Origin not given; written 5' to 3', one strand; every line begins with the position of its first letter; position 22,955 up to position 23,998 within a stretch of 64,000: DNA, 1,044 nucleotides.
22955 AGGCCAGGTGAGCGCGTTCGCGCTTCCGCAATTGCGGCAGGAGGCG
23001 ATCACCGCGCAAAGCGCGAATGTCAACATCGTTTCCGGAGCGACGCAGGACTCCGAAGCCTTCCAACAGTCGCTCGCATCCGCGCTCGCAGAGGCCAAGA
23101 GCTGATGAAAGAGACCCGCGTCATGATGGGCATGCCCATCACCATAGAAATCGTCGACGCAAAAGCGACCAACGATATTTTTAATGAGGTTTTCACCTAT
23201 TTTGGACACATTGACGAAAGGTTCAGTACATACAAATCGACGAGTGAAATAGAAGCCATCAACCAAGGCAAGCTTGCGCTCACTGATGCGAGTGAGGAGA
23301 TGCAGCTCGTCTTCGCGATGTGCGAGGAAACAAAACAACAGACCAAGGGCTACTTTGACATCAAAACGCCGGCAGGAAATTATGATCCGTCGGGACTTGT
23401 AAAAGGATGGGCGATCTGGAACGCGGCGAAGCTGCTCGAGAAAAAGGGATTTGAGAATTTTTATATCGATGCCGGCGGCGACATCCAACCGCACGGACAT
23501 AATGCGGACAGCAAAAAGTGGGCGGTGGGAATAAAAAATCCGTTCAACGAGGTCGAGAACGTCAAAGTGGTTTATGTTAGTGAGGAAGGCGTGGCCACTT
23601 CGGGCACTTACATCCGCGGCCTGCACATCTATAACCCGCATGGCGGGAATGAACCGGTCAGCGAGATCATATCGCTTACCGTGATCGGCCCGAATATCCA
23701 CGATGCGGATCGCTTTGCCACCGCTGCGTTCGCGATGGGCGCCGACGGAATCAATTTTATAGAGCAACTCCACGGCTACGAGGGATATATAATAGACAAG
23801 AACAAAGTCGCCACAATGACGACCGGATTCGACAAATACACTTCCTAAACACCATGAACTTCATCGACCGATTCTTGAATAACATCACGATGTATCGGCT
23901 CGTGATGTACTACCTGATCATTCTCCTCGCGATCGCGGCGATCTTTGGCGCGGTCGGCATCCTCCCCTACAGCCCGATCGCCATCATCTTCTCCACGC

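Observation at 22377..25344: Compact three-gene flavin module: extracytoplasmic PG-anchored FMN-binding protein (SGAT motif), cytoplasmic-type ApbE, and membrane-embedded FNR-like oxidoreductase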

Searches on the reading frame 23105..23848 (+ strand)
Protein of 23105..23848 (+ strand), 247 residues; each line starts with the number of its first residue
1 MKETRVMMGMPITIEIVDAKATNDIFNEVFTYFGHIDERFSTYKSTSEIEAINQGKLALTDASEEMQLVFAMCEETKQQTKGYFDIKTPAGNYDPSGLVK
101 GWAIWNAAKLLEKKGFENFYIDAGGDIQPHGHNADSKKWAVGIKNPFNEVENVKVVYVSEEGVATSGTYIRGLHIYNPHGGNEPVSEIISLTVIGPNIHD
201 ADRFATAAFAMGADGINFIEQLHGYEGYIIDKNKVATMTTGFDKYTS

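Call 3: search_protein_families(library=pfam, proteins=[window:23105-23848:+], max_evalue=0.01)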
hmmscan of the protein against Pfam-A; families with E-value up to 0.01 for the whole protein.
window:23105-23848:+ (247 aa): 1 family
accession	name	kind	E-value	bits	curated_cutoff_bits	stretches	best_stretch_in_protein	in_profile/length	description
PF02424.20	ApbE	-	1.1e-39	137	25.6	2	94-227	127-264/266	ApbE family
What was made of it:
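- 23105..23848 (+): g2: compact, leaderless ApbE-family FAD:protein FMN transferase (247 aa). Pfam ApbE E 1.1e-39 (call 3).
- On ApbE FAD:protein FMN transferase (PF02424): Call 3 (137 bits against 25.6).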

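Call 8: search_protein_families(library=ncbifam, proteins=[window:23105-23848:+], max_evalue=0.01)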
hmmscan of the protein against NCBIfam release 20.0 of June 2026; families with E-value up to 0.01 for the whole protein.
window:23105-23848:+ (247 aa): 1 family
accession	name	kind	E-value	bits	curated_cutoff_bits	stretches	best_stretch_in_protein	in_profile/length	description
NF007774.0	PRK10461.1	equivalog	3.7e-18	65.5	498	1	81-234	169-331/351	FAD:protein FMN transferase ApbE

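Call 29: search_solved_structures(query=window:23105-23845:+, max_evalue=0.001, show_alignments=2)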
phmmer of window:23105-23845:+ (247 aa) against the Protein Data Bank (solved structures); distinct sequences matched with E-value up to 0.001: 13.
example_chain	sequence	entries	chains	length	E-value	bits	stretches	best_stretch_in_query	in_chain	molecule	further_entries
4xgw_A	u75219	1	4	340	1.1e-15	61.1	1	82-233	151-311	FAD:protein FMN transferase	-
2o18_A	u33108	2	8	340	3.9e-15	59.3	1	83-233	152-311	Thiamine biosynthesis lipoprotein apbE | FAD:protein FMN transferase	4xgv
7esa_A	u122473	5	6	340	1.9e-14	57.1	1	93-242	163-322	FAD:protein FMN transferase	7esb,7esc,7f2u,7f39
3pnd_A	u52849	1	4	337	3.6e-14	56.1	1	94-231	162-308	Thiamine biosynthesis lipoprotein ApbE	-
4xgx_A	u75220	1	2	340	6.4e-14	55.3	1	83-233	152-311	FAD:protein FMN transferase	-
6nxi_A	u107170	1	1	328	8.5e-14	54.9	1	93-214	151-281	FAD:protein FMN transferase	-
6nxj_A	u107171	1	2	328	1.4e-12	50.9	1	93-214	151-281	FAD:protein FMN transferase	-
5mgy_H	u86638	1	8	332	3.4e-11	46.4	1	85-243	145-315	FAD:protein FMN transferase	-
1vrm_A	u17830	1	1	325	1.1e-08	38.2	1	93-213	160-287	hypothetical protein TM1553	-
4xdt_A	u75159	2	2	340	5.7e-06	29.3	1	94-231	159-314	FAD:protein FMN transferase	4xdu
4ifu_A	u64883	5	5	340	1.1e-05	28.3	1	94-231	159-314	FAD:protein FMN transferase | Thiamine biosynthesis lipoprotein ApbE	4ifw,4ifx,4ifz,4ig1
7mgt_A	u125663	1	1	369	1.4e-05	28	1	94-231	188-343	FAD:protein FMN transferase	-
4xdr_A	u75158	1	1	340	0.00015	24.6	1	94-231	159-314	FAD:protein FMN transferase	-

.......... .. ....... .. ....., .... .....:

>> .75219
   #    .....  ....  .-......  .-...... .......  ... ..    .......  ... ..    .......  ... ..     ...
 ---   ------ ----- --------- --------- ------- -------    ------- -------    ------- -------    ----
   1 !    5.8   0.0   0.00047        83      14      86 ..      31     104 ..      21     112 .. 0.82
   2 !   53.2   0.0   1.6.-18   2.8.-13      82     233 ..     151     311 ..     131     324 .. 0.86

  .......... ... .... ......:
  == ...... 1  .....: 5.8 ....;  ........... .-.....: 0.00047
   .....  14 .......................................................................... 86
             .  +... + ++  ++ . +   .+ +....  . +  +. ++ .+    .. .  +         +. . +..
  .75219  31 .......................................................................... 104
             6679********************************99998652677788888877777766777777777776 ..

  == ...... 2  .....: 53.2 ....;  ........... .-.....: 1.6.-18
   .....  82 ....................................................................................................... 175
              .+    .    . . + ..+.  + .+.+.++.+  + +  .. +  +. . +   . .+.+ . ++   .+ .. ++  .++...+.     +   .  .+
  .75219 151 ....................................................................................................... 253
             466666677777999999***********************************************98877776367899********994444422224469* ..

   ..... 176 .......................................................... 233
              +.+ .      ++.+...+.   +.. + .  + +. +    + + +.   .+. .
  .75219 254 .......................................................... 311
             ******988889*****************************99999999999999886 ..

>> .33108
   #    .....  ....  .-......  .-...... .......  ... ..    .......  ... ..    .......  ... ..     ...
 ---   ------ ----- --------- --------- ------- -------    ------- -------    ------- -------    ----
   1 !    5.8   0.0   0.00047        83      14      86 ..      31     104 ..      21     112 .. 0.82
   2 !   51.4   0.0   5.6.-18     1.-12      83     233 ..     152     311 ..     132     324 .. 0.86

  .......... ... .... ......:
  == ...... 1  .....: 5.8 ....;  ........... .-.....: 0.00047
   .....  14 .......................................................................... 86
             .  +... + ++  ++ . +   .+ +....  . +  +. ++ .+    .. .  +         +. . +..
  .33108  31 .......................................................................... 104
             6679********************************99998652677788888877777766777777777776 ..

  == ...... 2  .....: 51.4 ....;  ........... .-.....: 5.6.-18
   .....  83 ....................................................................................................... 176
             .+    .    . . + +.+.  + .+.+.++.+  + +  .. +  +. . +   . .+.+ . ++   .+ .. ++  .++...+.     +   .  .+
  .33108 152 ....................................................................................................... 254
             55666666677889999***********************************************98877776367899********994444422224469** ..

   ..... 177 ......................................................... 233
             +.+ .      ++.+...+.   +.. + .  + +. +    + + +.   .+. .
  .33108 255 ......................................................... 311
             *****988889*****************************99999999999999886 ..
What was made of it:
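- On ApbE FAD:protein FMN transferase (PF02424): Call 29 (aligned with E. coli ApbE 4xgw).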

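Call 49: find_homologous_proteins(query=window:23105-23845:+, max_evalue=0.00001)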
Query window:23105-23845:+ (247 aa): 7654 proteins with E <= 0.00001 among 8000 candidates; the best 120 are listed.
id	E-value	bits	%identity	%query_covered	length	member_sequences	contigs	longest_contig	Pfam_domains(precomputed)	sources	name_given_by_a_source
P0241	4.9e-164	562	100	100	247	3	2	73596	PF02424.21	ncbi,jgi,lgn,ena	ncbi:MAG TPA: FAD:protein FMN transferase [Candidatus Paceibacterota bacterium]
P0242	4.6e-148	509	91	100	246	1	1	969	PF02424.21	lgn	-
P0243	3.4e-143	493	86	100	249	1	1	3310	PF02424.21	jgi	jgi:thiamine biosynthesis lipoprotein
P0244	3.1e-142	490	87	100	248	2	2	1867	PF02424.21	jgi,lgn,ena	-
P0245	1.4e-140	485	85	100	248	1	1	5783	PF02424.21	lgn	-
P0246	3.2e-140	484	84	100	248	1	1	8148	PF02424.21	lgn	-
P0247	6.7e-140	483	85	100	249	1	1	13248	PF02424.21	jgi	jgi:thiamine biosynthesis lipoprotein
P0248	5.7e-139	480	84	100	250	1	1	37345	PF02424.21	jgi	jgi:thiamine biosynthesis lipoprotein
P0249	5.2e-138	476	84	100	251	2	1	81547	PF02424.21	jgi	jgi:thiamine biosynthesis lipoprotein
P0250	2.0e-137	475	86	97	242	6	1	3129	PF02424.21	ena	-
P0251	6.0e-136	470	82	100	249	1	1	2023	PF02424.21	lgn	-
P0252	2.1e-135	468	83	100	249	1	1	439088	PF02424.21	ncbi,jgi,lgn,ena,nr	ncbi:MAG TPA: FAD:protein FMN transferase [Candidatus Paceibacterota bacterium]|nr:FAD:protein FMN t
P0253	2.2e-135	468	82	100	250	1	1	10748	PF02424.21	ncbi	-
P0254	6.6e-135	466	84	98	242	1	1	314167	PF02424.21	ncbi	-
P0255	6.6e-135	466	80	100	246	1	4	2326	PF02424.21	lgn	-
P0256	7.1e-135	466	81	100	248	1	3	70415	PF02424.21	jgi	jgi:thiamine biosynthesis lipoprotein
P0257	2.8e-134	464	83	98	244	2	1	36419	PF02424.21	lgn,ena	-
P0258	3.1e-134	464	82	100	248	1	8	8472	PF02424.21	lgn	-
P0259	3.7e-134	464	81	100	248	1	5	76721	PF02424.21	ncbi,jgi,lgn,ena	jgi:thiamine biosynthesis lipoprotein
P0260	4.6e-133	460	84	97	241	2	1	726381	PF02424.21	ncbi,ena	-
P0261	5.8e-133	460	80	100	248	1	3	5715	PF02424.21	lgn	-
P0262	6.3e-133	460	82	97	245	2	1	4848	PF02424.21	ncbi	-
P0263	8.1e-133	459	79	100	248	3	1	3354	PF02424.21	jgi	jgi:thiamine biosynthesis lipoprotein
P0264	9.5e-133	459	81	98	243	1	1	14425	PF02424.21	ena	-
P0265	1.4e-132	459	82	98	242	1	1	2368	PF02424.21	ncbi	-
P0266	2.9e-132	458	79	100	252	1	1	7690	PF02424.21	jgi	jgi:thiamine biosynthesis lipoprotein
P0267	6.6e-132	456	83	97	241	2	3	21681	PF02424.21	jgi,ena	-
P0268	9.2e-132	456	83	97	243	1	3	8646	PF02424.21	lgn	-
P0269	1.1e-131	456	80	100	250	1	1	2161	PF02424.21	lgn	-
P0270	1.6e-131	455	80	100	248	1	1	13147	PF02424.21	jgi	jgi:thiamine biosynthesis lipoprotein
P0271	2.2e-131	455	84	97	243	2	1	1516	PF02424.21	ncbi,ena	-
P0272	2.5e-131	455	80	100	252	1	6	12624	PF02424.21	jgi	jgi:thiamine biosynthesis lipoprotein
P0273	2.8e-131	454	82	98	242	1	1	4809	PF02424.21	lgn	-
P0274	4.2e-131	454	80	100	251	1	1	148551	PF02424.21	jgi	jgi:thiamine biosynthesis lipoprotein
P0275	4.7e-131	454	79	100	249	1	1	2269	PF02424.21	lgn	-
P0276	4.8e-131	454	79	100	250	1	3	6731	PF02424.21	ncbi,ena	-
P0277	5.9e-131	453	80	100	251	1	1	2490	PF02424.21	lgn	-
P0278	7.6e-131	453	80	100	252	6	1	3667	PF02424.21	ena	-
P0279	7.7e-131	453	78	100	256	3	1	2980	PF02424.21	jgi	jgi:thiamine biosynthesis lipoprotein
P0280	9.8e-131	453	79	100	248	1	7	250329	PF02424.21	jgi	jgi:thiamine biosynthesis lipoprotein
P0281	1.1e-130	452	79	100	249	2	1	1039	PF02424.21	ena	-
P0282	1.5e-130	452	79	100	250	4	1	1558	PF02424.21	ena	-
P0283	1.8e-130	452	82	97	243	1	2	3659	PF02424.21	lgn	-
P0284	1.9e-130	452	82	98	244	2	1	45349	PF02424.21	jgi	jgi:thiamine biosynthesis lipoprotein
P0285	2.5e-130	451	80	100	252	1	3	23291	PF02424.21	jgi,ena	jgi:thiamine biosynthesis lipoprotein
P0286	2.6e-130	451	80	100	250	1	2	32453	PF02424.21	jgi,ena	jgi:thiamine biosynthesis lipoprotein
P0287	2.6e-130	451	81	100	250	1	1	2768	PF02424.21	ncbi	-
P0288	3.1e-130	451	80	100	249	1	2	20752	PF02424.21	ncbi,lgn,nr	ncbi:MAG TPA: FAD:protein FMN transferase [Candidatus Paceibacterota bacterium]|nr:FAD:protein FMN t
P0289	7.7e-130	450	80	99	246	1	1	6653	PF02424.21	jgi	jgi:FAD:protein FMN transferase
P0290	1.5e-129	449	78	100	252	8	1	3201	PF02424.21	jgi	jgi:thiamine biosynthesis lipoprotein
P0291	1.7e-129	449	82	100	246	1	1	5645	PF02424.21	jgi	jgi:thiamine biosynthesis lipoprotein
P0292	2.2e-129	448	80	100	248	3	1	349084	PF02424.21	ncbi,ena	-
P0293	2.4e-129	448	79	100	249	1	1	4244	PF02424.21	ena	-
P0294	2.6e-129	448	82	100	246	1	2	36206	PF02424.21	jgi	jgi:thiamine biosynthesis lipoprotein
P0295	4.8e-129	447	78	100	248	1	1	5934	PF02424.21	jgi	-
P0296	8.2e-129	446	77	100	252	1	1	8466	PF02424.21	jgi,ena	-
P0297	1.4e-128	446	80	97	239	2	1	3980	PF02424.21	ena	-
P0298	3.4e-128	444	81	97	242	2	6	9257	PF02424.21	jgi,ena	jgi:thiamine biosynthesis lipoprotein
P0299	5.6e-128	444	76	100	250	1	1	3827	PF02424.21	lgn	-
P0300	7.4e-128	443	78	100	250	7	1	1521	PF02424.21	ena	-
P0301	1.5e-127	442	79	98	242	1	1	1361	PF02424.21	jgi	jgi:thiamine biosynthesis lipoprotein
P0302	1.5e-127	442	80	97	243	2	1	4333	PF02424.21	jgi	-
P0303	2.2e-127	442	77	100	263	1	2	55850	PF02424.21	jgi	jgi:thiamine biosynthesis lipoprotein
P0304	2.3e-127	442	83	95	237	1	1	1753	PF02424.21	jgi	jgi:thiamine biosynthesis lipoprotein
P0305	2.4e-127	442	78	100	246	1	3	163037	PF02424.21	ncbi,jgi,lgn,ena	ncbi:MAG: FAD:protein FMN transferase [Minisyncoccia bacterium]|jgi:thiamine biosynthesis lipoprotei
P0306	3.3e-127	441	79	97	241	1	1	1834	PF02424.21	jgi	jgi:thiamine biosynthesis lipoprotein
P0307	5.3e-127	440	77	100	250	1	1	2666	PF02424.21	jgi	jgi:thiamine biosynthesis lipoprotein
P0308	9.3e-127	440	77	100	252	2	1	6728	PF02424.21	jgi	-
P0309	1.6e-126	439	78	100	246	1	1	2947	PF02424.21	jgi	jgi:thiamine biosynthesis lipoprotein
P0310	2.5e-126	438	80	97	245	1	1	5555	PF02424.21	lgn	-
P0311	3.3e-126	438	79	97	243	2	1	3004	PF02424.21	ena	-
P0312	4.0e-126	438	79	97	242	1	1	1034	PF02424.21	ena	-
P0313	1.1e-125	436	79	96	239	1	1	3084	PF02424.21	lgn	-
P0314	2.9e-125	435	77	97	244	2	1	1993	PF02424.21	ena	-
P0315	3.0e-125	435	78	97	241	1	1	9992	PF02424.21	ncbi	-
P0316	4.7e-125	434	79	96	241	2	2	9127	PF02424.21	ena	-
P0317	1.2e-122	426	77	97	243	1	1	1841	PF02424.21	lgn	-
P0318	2.6e-122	425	74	100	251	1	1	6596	PF02424.21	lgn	-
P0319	4.8e-122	424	75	100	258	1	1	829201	PF02424.21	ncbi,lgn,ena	-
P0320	9.2e-122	423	77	96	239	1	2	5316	PF02424.21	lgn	-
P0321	1.3e-121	423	76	97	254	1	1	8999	PF02424.21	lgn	-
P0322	3.9e-121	421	74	100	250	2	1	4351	PF02424.21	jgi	jgi:FAD:protein FMN transferase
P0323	5.0e-121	421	74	100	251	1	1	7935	PF02424.21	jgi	jgi:thiamine biosynthesis lipoprotein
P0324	6.0e-121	421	70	100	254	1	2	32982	PF02424.21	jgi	jgi:thiamine biosynthesis lipoprotein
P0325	1.1e-120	420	77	96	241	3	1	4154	PF02424.21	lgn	-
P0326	1.8e-120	419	78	96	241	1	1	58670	PF02424.21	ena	-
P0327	2.6e-120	419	76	96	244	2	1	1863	PF02424.21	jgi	jgi:thiamine biosynthesis lipoprotein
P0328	7.5e-120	417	76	100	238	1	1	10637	PF02424.21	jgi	jgi:thiamine biosynthesis lipoprotein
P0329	1.2e-119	416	75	97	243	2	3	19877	PF02424.21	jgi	jgi:thiamine biosynthesis lipoprotein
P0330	2.3e-119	415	73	100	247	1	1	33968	PF02424.21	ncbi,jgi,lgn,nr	ncbi:MAG TPA: FAD:protein FMN transferase [Candidatus Paceibacterota bacterium]|jgi:thiamine biosynt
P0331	6.8e-119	414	72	99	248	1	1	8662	PF02424.21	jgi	jgi:FAD:protein FMN transferase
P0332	2.6e-118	412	73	100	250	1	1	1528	PF02424.21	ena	-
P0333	1.3e-117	410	71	100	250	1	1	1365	PF02424.21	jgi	jgi:FAD:protein FMN transferase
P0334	1.5e-117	409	70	99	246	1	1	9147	PF02424.21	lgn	-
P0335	9.1e-117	407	70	100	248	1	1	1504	PF02424.21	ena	-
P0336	3.1e-116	405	72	100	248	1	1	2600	PF02424.21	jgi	jgi:FAD:protein FMN transferase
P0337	8.5e-116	404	70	100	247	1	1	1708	PF02424.21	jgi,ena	-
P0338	1.4e-115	403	72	100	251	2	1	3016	PF02424.21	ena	-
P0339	1.9e-115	403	70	99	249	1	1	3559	PF02424.21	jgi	jgi:FAD:protein FMN transferase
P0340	3.3e-114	399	71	97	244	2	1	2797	PF02424.21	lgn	-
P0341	3.5e-114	398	70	100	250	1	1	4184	PF02424.21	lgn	-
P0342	1.1e-113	397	70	100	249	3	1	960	PF02424.21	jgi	jgi:FAD:protein FMN transferase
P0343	4.9e-113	395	69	100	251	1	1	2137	PF02424.21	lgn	-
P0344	1.0e-112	394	69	99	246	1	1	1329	PF02424.21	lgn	-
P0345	4.4e-112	392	69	100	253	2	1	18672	PF02424.21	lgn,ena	-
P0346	5.1e-112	391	71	100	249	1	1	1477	PF02424.21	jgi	jgi:thiamine biosynthesis lipoprotein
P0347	7.3e-112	391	71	96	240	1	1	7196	PF02424.21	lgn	-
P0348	7.6e-112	391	68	100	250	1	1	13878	PF02424.21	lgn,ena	-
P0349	1.0e-111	390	69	100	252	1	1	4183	PF02424.21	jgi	jgi:thiamine biosynthesis lipoprotein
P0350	1.1e-111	390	72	97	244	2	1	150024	PF02424.21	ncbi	-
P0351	5.2e-111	388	70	100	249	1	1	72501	PF02424.21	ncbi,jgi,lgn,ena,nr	ncbi:MAG TPA: FAD:protein FMN transferase [Candidatus Paceibacterota bacterium]|nr:FAD:protein FMN t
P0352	1.8e-110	386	73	96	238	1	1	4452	PF02424.21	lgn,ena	-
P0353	3.4e-110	385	69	100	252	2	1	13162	PF02424.21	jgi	-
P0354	4.3e-110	385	71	96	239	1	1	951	PF02424.21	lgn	-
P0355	5.2e-110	385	69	97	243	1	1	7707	PF02424.21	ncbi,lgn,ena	-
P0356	1.2e-109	384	69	100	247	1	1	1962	PF02424.21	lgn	-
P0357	1.9e-109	383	69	97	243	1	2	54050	PF02424.21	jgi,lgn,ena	-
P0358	6.1e-109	381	69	99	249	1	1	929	PF02424.21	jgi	jgi:thiamine biosynthesis lipoprotein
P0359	7.9e-109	381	67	100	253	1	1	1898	PF02424.21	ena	-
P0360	1.0e-108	381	68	100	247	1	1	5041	PF02424.21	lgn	-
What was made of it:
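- All 120 closest homologues belong to the same short form (call 49).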

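Call 56: predict_structure(alignment_id=A4)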
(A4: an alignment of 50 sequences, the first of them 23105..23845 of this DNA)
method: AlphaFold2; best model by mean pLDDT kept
length: 247 residues; sequences in the alignment: 50
mean_pLDDT: 92.4   pTM: 0.90
mean pLDDT of the five models: 92.4, 92.3, 89.0, 82.4, 75.1
residues with pLDDT >= 90: 191; 70-90: 45; 50-70: 11; < 50: 0
segments of 3 or more residues with pLDDT < 50: none
pLDDT, mean of each block of 10 residues (from residue 1): 92 97 98 96 93 97 98 97 93 93 98 98 94 96 76 87 80 77 87 96 95 95 95 91 90
secondary structure, 60 per line:
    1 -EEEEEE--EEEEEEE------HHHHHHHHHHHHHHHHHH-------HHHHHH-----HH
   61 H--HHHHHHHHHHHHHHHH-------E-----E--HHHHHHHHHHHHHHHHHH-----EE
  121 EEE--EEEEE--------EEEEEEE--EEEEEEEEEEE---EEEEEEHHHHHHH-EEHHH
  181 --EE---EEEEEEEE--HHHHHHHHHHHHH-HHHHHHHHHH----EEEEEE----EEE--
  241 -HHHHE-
elements in order: E2-7 E10-16 H23-40 H48-53 H64-79 H96-113 E119-123 E126-130 E139-145 E148-158 E162-167 H168-174 E188-195 H198-210 H212-221 E226-231 E236-238 H242-245
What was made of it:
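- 23105..23848 (+): AlphaFold2 model pLDDT 92.4 (call 56).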

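Call 58: fold_search(model_id=the predicted structure, library=pdb)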
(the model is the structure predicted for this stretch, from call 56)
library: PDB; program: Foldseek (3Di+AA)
matches with E <= 10: 159; with E <= 0.001: 41
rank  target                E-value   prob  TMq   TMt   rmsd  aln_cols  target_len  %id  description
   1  7esb                  2.9e-20  1.00  0.86  0.69   3.6       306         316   22  FmnB complexed with ATP (released 2021-11-03)
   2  7esa                  1.6e-19  1.00  0.87  0.68   3.5       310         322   22  the complex structure of flavin transferase FmnB complexed with FAD (released 2021-11-03)
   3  7f2u_B                3.9e-19  1.00  0.87  0.68   3.2       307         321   22  FmnB complexed with ADP (released 2021-11-03)
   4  7esc                  1.3e-18  1.00  0.86  0.67   2.5       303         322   23  FmnB complexed with AMP (released 2021-11-03)
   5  6nxi                  1.6e-17  1.00  0.85  0.69   3.8       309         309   20  Flavin Transferase ApbE from Vibrio cholerae (released 2019-03-13)
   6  5mgy_E                4.3e-17  1.00  0.84  0.67   3.5       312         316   20  Crystal structure of Pseudomonas stutzeri flavinyl transferase ApbE, apo form (released 2016-12-14)
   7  3pnd_B                5.2e-17  1.00  0.82  0.67   3.6       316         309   21  FAD binding by ApbE protein from Salmonella enterica: a new class of FAD binding proteins (released 2011-01-05)
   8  5mgy_G                5.6e-17  1.00  0.84  0.71   2.9       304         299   20  Crystal structure of Pseudomonas stutzeri flavinyl transferase ApbE, apo form (released 2016-12-14)
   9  5mgy_C                6.3e-17  1.00  0.83  0.68   3.5       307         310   21  Crystal structure of Pseudomonas stutzeri flavinyl transferase ApbE, apo form (released 2016-12-14)
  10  1vrm                  8.1e-17  1.00  0.88  0.71   3.3       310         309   20  Crystal structure of the apbe protein (tm1553) from thermotoga maritima msb8 at 1.58 A resolution (released 2005-03-22)
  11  5mgy_A                8.1e-17  1.00  0.85  0.69   3.4       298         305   22  Crystal structure of Pseudomonas stutzeri flavinyl transferase ApbE, apo form (released 2016-12-14)
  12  5mgy_D                9.2e-17  1.00  0.84  0.68   3.5       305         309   21  Crystal structure of Pseudomonas stutzeri flavinyl transferase ApbE, apo form (released 2016-12-14)
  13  4xdt                  9.8e-17  1.00  0.86  0.65   3.5       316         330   18  Crystal structure of Treponema pallidum TP0796 Flavin trafficking protein, a bifunctional FMN transferase/FAD pyrophosph (released 2015-10-14)
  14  4ifu                  1.3e-16  1.00  0.87  0.66   3.4       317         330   18  Crystal structure of Treponema pallidum TP0796 Flavin trafficking protein, apo form (released 2013-02-27)
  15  6nxj_A                1.3e-16  1.00  0.85  0.69   3.3       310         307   19  Flavin Transferase ApbE from Vibrio cholerae, H257G mutant (released 2019-03-13)
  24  7mgt                  4.2e-16  1.00  0.87  0.69   3.4       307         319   18  Ftp from Treponema pallidum bound to an ADP-like inhibitor (released 2021-12-08)
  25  4xgw_C                4.2e-16  1.00  0.82  0.67   4.1       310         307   21  Crystal structure of Escherichia coli Flavin trafficking protein, an FMN transferase, E169K mutant (released 2015-12-16)
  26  4xgw_B                4.7e-16  1.00  0.81  0.66   3.6       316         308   21  Crystal structure of Escherichia coli Flavin trafficking protein, an FMN transferase, E169K mutant (released 2015-12-16)
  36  4xgw_D                4.0e-15  1.00  0.81  0.67   3.9       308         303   21  Crystal structure of Escherichia coli Flavin trafficking protein, an FMN transferase, E169K mutant (released 2015-12-16)
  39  4xgw_A                9.1e-15  1.00  0.80  0.66   4.7       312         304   21  Crystal structure of Escherichia coli Flavin trafficking protein, an FMN transferase, E169K mutant (released 2015-12-16)
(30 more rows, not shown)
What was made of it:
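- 23105..23848 (+): Foldseek TM-score 0.81-0.89 (normalised to the query) against all solved ApbE/FmnB/Ftp structures, best hit Listeria FmnB 7esb at E 2.9e-20 (call 58).
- On ApbE FAD:protein FMN transferase (PF02424): Calls 56 and 58 (pLDDT 92.4; TM-score 0.81-0.89, normalised to the query, against all solved ApbE/FmnB/Ftp structures).
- Closest known: Listeria monocytogenes flavin-based extracellular electron transfer. Same: FmnB is the best structural match of g2 (call 58).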
